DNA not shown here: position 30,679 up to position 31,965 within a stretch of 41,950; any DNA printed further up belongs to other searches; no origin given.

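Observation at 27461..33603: Translationally coupled ACP, AMP-ligase, NadE-like, GNAT/FemAB-like and lyase-like operon: a carrier-protein-dependent decoration pathway of unknown chemistry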

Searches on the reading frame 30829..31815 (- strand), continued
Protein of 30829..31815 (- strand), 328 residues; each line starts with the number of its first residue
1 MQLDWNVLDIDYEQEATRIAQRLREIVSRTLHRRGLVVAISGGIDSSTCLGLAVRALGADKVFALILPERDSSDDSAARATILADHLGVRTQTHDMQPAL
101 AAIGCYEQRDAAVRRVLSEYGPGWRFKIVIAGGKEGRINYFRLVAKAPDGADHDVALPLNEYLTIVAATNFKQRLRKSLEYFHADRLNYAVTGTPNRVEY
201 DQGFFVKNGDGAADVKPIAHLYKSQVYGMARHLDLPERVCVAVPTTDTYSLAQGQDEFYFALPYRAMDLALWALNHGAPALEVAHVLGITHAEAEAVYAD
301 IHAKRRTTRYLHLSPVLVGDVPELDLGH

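Call 14: search_solved_structures(query=window:30829-31815:-, max_evalue=0.001, show_alignments=2)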
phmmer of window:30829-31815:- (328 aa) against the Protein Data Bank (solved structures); distinct sequences matched with E-value up to 0.001: 22.
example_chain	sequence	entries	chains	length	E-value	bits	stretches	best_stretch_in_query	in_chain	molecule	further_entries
2e18_A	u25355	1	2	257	1.4e-28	103.3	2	169-305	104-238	NH(3)-dependent NAD(+) synthetase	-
3fiu_A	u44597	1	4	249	2e-21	79.8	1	165-282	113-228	NH(3)-dependent NAD(+) synthetase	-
3p52_A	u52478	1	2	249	2.1e-18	69.8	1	157-275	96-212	NH(3)-dependent NAD(+) synthetase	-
3dpi_A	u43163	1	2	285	5.5e-16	61.9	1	169-269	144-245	NAD+ synthetase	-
4xfd_A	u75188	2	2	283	1.1e-15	60.9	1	169-287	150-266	NH(3)-dependent NAD(+) synthetase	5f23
5wp0_A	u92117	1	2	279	6.8e-14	55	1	85-268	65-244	NH(3)-dependent NAD(+) synthetase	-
3q4g_A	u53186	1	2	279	8.1e-14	54.8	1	169-291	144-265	NH(3)-dependent NAD(+) synthetase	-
1xng_A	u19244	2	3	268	1.1e-12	51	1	167-271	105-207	NH(3)-dependent NAD(+) synthetase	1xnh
2pz8_A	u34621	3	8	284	9.8e-12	47.9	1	152-269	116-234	NH(3)-dependent NAD(+) synthetase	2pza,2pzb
1ee1_A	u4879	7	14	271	1.1e-11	47.8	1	162-270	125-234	NH(3)-DEPENDENT NAD(+) SYNTHETASE | NAD SYNTHETASE | PROTEIN (NAD SYNTHETASE)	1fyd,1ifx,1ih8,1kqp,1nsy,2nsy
4q16_A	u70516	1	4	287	9.9e-10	41.4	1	166-270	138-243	NH(3)-dependent NAD(+) synthetase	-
6c8q_A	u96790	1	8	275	2.2e-09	40.2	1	170-268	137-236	NH(3)-dependent NAD(+) synthetase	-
6kv3_A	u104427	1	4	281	2.4e-09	40.1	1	164-270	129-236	NH(3)-dependent NAD(+) synthetase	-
3n05_A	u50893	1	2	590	2.8e-09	39.9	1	9-101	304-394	NH(3)-dependent NAD(+) synthetase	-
3hmq_A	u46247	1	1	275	1.3e-08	37.7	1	168-249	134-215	NH(3)-dependent NAD(+) synthetase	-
5udq_A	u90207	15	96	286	0.00023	23.7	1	27-92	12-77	Lactate racemization operon protein LarE | ATP-utilizing enzyme of the PP-loopsuperfamily | Pyridinium-3,5-biscarboxylic acid mononucleotide sulfurtransferase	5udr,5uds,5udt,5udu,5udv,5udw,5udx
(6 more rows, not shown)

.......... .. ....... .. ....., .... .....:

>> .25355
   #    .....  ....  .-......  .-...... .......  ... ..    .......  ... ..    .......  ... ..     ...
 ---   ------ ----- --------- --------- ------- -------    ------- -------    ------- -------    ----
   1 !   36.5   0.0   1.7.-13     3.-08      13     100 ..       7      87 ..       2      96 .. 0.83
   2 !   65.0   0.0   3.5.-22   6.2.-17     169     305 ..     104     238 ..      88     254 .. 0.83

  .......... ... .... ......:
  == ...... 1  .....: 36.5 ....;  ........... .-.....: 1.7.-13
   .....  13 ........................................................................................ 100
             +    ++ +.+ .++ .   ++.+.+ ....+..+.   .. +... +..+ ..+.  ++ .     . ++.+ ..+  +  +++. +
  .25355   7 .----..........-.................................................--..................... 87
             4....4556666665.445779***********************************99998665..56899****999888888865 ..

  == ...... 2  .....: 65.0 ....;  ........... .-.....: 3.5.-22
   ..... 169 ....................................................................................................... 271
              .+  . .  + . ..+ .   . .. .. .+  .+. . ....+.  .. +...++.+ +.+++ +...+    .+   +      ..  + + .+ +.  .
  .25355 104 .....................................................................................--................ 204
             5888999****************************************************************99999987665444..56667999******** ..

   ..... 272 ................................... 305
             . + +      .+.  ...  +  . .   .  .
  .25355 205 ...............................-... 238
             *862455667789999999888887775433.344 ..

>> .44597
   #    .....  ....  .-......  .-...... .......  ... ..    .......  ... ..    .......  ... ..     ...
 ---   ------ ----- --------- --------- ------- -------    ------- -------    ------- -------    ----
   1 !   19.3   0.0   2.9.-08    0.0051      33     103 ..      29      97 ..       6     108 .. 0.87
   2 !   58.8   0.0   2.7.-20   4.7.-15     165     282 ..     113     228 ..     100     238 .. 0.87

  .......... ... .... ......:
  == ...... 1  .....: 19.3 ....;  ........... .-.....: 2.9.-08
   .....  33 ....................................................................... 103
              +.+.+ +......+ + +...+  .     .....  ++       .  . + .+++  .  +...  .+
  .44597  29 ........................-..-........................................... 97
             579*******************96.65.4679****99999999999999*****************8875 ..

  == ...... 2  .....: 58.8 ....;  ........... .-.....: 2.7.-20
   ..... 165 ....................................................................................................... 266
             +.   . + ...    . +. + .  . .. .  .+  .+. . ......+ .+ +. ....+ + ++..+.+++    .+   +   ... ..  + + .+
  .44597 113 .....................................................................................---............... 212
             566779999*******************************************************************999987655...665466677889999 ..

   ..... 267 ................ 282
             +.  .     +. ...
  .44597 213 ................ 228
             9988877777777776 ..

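Call 22: search_protein_representatives(protein=window:30829-31815:-)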
Query: 328 residues. Proteins with E-value up to 0.001 (for the whole library): 6693; up to 1e-10: 2374; up to 1e-30: 329. The best 150 are listed.
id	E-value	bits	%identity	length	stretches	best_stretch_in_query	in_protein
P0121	3.8e-120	417.3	61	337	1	3-318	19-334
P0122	2.5e-114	398.2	61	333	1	3-322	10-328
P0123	1.1e-98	346.8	53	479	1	7-321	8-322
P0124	8.1e-98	344.0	66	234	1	95-320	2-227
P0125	6.9e-96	337.6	68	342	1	6-235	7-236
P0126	3.4e-95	335.3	59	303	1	27-315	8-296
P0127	3.8e-92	325.3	52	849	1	9-315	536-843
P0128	1.1e-89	317.3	49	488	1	7-319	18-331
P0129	5.0e-86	305.2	46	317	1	6-313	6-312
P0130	1.2e-85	303.9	68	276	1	119-320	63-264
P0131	2.3e-82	293.2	48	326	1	27-320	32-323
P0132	2.8e-81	289.6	47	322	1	4-318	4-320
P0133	1.0e-80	287.8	46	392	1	3-327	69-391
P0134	5.6e-80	285.3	45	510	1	7-321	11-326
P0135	2.3e-79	283.4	58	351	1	6-234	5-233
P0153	4.9e-67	242.8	51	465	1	6-250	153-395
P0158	1.3e-66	241.4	50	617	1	29-265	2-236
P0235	2.0e-49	185.0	52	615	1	35-240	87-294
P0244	1.0e-47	179.3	49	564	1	7-240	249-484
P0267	1.0e-44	169.5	35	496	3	8-270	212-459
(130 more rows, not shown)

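Call 23: search_protein_families(library=pfam, proteins=[P0127, P0123, P0128, P0134, P0158, P0235, P0244, P0153, P0267, P0133], max_evalue=0.001)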
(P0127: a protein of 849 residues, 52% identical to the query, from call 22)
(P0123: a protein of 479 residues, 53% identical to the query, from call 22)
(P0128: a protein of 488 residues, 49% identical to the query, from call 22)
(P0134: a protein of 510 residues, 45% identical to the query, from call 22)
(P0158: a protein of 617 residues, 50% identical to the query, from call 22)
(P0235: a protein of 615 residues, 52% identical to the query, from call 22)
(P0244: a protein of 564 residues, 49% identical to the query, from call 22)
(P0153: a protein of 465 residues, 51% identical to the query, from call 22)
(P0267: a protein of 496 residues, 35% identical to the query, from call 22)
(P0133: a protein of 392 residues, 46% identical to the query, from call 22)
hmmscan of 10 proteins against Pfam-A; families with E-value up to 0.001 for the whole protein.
P0127 (849 aa): 4 families
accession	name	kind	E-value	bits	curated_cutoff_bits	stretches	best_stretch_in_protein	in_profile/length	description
PF00501.34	AMP-binding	-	1.5e-82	277.9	29.9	1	10-372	2-384/384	AMP-binding enzyme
PF02540.23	NAD_synthase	-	7.6e-47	159.9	21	2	692-822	97-225/242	NAD synthase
PF13193.12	AMP-binding_C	-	5.4e-13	50.1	24.5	1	428-504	1-76/76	AMP-binding enzyme C-terminal domain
PF03054.22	tRNA_Me_trans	-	0.00099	19.3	20.6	0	563-600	3-38/202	tRNA methyl transferase HUP domain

P0123 (479 aa): 2 families
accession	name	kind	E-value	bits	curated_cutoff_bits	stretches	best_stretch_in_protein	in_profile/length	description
PF02540.23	NAD_synthase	-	3.6e-53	180.6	21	2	163-303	96-233/242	NAD synthase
PF01648.25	ACPS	-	2e-13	50.8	25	1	334-425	2-94/111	4'-phosphopantetheinyl transferase superfamily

P0128 (488 aa): 2 families
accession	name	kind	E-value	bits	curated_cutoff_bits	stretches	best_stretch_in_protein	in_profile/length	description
PF02540.23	NAD_synthase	-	5.6e-46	157.1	21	2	172-314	93-233/242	NAD synthase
PF03054.22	tRNA_Me_trans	-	8.2e-06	26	20.6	0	47-82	3-36/202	tRNA methyl transferase HUP domain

P0134 (510 aa): 4 families
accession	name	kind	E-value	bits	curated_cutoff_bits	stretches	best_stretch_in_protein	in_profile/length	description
PF02540.23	NAD_synthase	-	3.2e-36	125.1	21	2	169-287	97-213/242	NAD synthase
PF00550.31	PP-binding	-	7.9e-14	52.1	20.8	1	447-507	2-65/67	Phosphopantetheine attachment site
PF13193.12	AMP-binding_C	-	2.5e-10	41.6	24.5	1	343-417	1-75/76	AMP-binding enzyme C-terminal domain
PF03054.22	tRNA_Me_trans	-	0.00053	20.1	20.6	0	41-91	4-51/202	tRNA methyl transferase HUP domain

P0158 (617 aa): 3 families
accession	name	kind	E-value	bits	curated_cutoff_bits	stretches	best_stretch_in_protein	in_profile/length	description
PF02540.23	NAD_synthase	-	8.3e-36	123.8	21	2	135-236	97-196/242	NAD synthase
PF13522.11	GATase_6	-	1e-25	90.7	27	1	335-453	1-119/130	Glutamine amidotransferase domain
PF13537.11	GATase_7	-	4.2e-23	82.1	25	1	351-454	2-106/123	Glutamine amidotransferase domain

P0235 (615 aa): 1 family
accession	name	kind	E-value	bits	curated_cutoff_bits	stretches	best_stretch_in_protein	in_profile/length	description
PF02540.23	NAD_synthase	-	4.1e-21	75.7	21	1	216-294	95-173/242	NAD synthase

P0244 (564 aa): 3 families
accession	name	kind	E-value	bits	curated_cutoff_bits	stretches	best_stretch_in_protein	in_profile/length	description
PF02540.23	NAD_synthase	-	3.3e-35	121.8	21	2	410-482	99-171/242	NAD synthase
PF00501.34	AMP-binding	-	2.2e-20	73.2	29.9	1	6-89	298-384/384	AMP-binding enzyme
PF00733.27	Asn_synthase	-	0.00074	19.7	21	0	261-299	2-41/354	Asparagine synthase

P0153 (465 aa): 2 families
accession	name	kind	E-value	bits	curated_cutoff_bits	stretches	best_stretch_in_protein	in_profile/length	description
PF02540.23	NAD_synthase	-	3.6e-44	151.1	21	2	311-393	99-181/242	NAD synthase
PF03054.22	tRNA_Me_trans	-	0.00085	19.5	20.6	0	183-220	3-38/202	tRNA methyl transferase HUP domain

P0267 (496 aa): 1 family
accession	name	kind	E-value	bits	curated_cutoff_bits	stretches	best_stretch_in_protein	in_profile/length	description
PF02540.23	NAD_synthase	-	5.8e-90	301.1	21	3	361-489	103-242/242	NAD synthase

P0133 (392 aa): 1 family
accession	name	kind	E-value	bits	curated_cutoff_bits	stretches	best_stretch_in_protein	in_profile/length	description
PF02540.23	NAD_synthase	-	9.9e-30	103.9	21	2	230-366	99-233/242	NAD synthase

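Call 27: find_related_loci(query=A2, collection=genome_contigs, flank=8000)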
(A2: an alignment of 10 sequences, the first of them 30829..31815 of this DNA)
Query A2 (328 aa) in genome_contigs; peptide patterns used: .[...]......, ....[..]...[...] (x = any residue, [..] = any of these).
600 stretches matched a pattern (row limit reached: there are more); 592 encode a relative of the query (tblastn E <= 1e-3); the best 80 are kept; 80 distinct loci.
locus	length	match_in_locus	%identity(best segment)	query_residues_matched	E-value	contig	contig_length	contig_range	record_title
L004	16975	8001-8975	90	2-326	0e+0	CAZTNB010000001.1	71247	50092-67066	MAG TPA_asm: uncultured Gammaproteobacteria bacterium isolate SRP342105_co3_209 genome assembly, contig: NODE_208_length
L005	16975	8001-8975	83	2-326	0e+0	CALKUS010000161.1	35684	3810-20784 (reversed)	MAG TPA_asm: uncultured proteobacterium isolate SRR6231182_bin.62_CONCOCT_v1.1_MAG genome assembly, contig: ERZ650268.43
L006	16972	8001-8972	77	2-325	4e-167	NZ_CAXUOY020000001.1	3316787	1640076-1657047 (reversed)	Pseudoxanthomonas sp. LjRoot125 LJR125c1, whole genome shotgun sequence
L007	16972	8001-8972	77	2-325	1e-166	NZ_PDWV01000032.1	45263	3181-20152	Pseudoxanthomonas mexicana strain DSM 17121 NODE_32_length_45266_cov_6.60183, whole genome shotgun sequence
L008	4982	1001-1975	76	3-327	4e-169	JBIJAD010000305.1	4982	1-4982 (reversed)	MAG: Lysobacteraceae bacterium isolate ME2006-07-05D10_3300042463_group2_bin38 Rohwer_bin2504_scaffold_2747_c2, whole ge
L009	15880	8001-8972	77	2-325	4e-165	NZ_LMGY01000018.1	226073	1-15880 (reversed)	Pseudoxanthomonas sp. Root630 contig_6, whole genome shotgun sequence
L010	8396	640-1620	74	2-328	5e-165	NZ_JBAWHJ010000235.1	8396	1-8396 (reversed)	MAG: Dokdonella sp. isolate MFD05384_ilm_asm_bin29 k127_22615, whole genome shotgun sequence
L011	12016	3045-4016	77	3-326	1e-164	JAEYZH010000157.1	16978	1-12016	MAG: Proteobacteria bacterium isolate OH_CBlB_83 k127_449366, whole genome shotgun sequence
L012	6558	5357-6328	77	3-326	4e-164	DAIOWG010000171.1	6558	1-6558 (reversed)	MAG TPA_asm: Dokdonella sp. isolate CTOTU27643 NODE_5089_length_6558_cov_5.547901, whole genome shotgun sequence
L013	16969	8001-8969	76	3-325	2e-162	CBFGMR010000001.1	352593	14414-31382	MAG TPA_asm: uncultured Pseudoxanthomonas sp. isolate ERR5385031_binner23_Refined_1 genome assembly, contig: ERZ27258718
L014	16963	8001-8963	77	3-323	7e-167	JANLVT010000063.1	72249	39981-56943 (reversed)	MAG: Lysobacterales bacterium isolate OTE_21_concoct_357 OTE_21_k141_2226148, whole genome shotgun sequence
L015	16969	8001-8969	76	3-325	3e-162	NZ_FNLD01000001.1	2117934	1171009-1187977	Pseudoxanthomonas sp. CF125, whole genome shotgun sequence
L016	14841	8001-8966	75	3-324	5e-161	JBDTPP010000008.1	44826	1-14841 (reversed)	MAG: Pseudoxanthomonas sp. isolate cluster3_bin.200 NODE_2065_length_44826_cov_11.192357, whole genome shotgun sequence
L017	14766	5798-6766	75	3-325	6e-161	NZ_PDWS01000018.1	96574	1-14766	Pseudoxanthomonas sacheonensis strain DSM 19373 NODE_18_length_96574_cov_19.8607, whole genome shotgun sequence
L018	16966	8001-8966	76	2-323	4e-159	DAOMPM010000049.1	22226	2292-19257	MAG TPA_asm: Luteimonas sp. isolate AMR_MDS_5860 NODE_997_length_22226_cov_31.335573, whole genome shotgun sequence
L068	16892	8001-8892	72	6-318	7e-131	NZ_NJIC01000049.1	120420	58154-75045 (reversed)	Rhodanobacter sp. PCA2 NODE_11_length_120420_cov_74.6293_ID_1265, whole genome shotgun sequence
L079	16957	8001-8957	59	6-324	1e-128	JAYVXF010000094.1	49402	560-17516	MAG: Betaproteobacteria bacterium isolate GL85_DN_concoct_176_sub GL85_DN_concoct_176_sub_93, whole genome shotgun seque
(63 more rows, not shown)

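Call 66: search_dna_similar(query=window:30829-31815:-, collection=plasmids, mode=protein, max_evalue=1e-30, max_rows=25)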
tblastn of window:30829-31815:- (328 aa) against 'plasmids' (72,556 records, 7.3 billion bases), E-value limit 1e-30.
Records with a match: 116; places in all: 116; records where one place covers at least 80% of the query: 114.
Best place of each record, by identity: <60% 116.
By first word of the organism name: Sinorhizobium 76; Azospirillum 12; Ensifer 9; Shinella 8; Mesorhizobium 7; Rhizobium 2; Nitratireductor 1; Roseateles 1.
By predicted mobility (MOB-suite, as given by PLSDB): mobilizable 61; non-mobilizable 43; conjugative 12.
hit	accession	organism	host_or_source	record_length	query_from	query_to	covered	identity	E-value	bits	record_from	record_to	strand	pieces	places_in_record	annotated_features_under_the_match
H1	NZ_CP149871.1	Sinorhizobium medicae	Melilotus albus,Cell Culture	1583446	6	325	98%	56.1%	7e-107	349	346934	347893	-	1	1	none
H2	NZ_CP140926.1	Sinorhizobium medicae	Medicago lupulina,whole organism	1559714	8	325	97%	56.4%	9e-107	348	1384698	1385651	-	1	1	none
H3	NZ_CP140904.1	Sinorhizobium medicae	Medicago lupulina,whole organism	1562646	8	325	97%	56.4%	9e-107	348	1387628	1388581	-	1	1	none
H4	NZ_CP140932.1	Sinorhizobium medicae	Medicago lupulina,whole organism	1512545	8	325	97%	56.4%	1e-106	348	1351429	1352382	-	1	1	none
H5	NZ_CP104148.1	Sinorhizobium medicae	Trigonella foenum-graecum,cell culture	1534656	8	325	97%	56.4%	1e-106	348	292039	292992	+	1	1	none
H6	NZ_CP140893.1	Sinorhizobium medicae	Medicago lupulina,whole organism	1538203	8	325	97%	56.4%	1e-106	348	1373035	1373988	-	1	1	none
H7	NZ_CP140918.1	Sinorhizobium medicae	Medicago lupulina,whole organism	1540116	8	325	97%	56.4%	1e-106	348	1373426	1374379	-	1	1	none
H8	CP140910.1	Sinorhizobium medicae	Medicago lupulina,whole organism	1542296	8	325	97%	56.4%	1e-106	348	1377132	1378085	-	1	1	nadE: NAD(+) synthase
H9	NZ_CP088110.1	Sinorhizobium medicae WSM1115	cell culture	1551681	8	325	97%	56.4%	1e-106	348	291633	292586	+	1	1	none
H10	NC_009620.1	Sinorhizobium medicae WSM419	-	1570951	8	325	97%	56.4%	1e-106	348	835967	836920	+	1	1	none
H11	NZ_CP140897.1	Sinorhizobium medicae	Medicago lupulina,whole organism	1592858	8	325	97%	56.4%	1e-106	348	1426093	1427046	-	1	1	none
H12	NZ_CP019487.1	Sinorhizobium meliloti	alfalfa,single cell,nitrogen fixing ...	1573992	6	327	98%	55.4%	4e-105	344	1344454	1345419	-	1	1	none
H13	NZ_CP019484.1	Sinorhizobium meliloti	alfalfa,whole organism,alfalfa nodule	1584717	6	327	98%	55.4%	4e-105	344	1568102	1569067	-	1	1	none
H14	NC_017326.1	Sinorhizobium meliloti SM11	-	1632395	6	327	98%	55.4%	4e-105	344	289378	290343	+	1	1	none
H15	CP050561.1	Sinorhizobium meliloti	Melilotus officinalis,cell culture,root ...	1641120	6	327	98%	55.4%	4e-105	344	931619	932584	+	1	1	nadE: NAD(+) synthase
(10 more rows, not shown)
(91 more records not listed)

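Call 67: get_annotated_region(hit=H15, flank=10000)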
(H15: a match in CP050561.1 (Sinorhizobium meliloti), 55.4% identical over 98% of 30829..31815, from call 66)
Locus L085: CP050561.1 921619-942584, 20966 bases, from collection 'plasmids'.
description: Sinorhizobium meliloti strain RCAM1115 plasmid p_2, complete sequence
organism: Sinorhizobium meliloti (NCBI taxid 382)
taxonomy: Bacteria; Pseudomonadota; Alphaproteobacteria; Hyphomicrobiales; Rhizobiaceae; Sinorhizobium; Sinorhizobium meliloti
host: -; source: Melilotus officinalis,cell culture,root nodule; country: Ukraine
typing (MOB-suite, as given by PLSDB): mobilizable; relaxase MOBQ
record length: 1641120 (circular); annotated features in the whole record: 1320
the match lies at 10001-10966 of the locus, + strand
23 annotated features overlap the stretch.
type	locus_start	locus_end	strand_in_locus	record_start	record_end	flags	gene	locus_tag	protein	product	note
CDS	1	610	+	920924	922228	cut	-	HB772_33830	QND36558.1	carbohydrate ABC transporter substrate-binding protein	-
CDS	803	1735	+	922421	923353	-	-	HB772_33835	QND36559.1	sugar ABC transporter permease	-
CDS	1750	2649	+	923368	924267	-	-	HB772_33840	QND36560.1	carbohydrate ABC transporter permease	-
CDS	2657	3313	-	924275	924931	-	-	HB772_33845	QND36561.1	hypothetical protein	-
CDS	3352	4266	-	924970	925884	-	-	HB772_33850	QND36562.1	aldo/keto reductase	-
CDS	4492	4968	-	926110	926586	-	-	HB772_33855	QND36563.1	VOC family protein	-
CDS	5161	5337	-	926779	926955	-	-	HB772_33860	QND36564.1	hypothetical protein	-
CDS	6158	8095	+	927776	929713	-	asnB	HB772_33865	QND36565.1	asparagine synthase (glutamine-hydrolyzing)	-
CDS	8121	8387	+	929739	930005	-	-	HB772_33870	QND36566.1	acyl carrier protein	-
CDS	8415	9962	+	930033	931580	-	-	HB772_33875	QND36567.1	acyl--CoA ligase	-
CDS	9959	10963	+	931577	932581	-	nadE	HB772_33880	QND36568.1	NAD(+) synthase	-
CDS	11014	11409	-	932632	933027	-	-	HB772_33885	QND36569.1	hypothetical protein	-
CDS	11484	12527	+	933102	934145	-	-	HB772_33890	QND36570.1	aldo/keto reductase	-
CDS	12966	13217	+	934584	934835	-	-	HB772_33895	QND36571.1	DUF1127 domain-containing protein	-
CDS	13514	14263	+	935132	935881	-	minC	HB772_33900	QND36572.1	septum formation inhibitor MinC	-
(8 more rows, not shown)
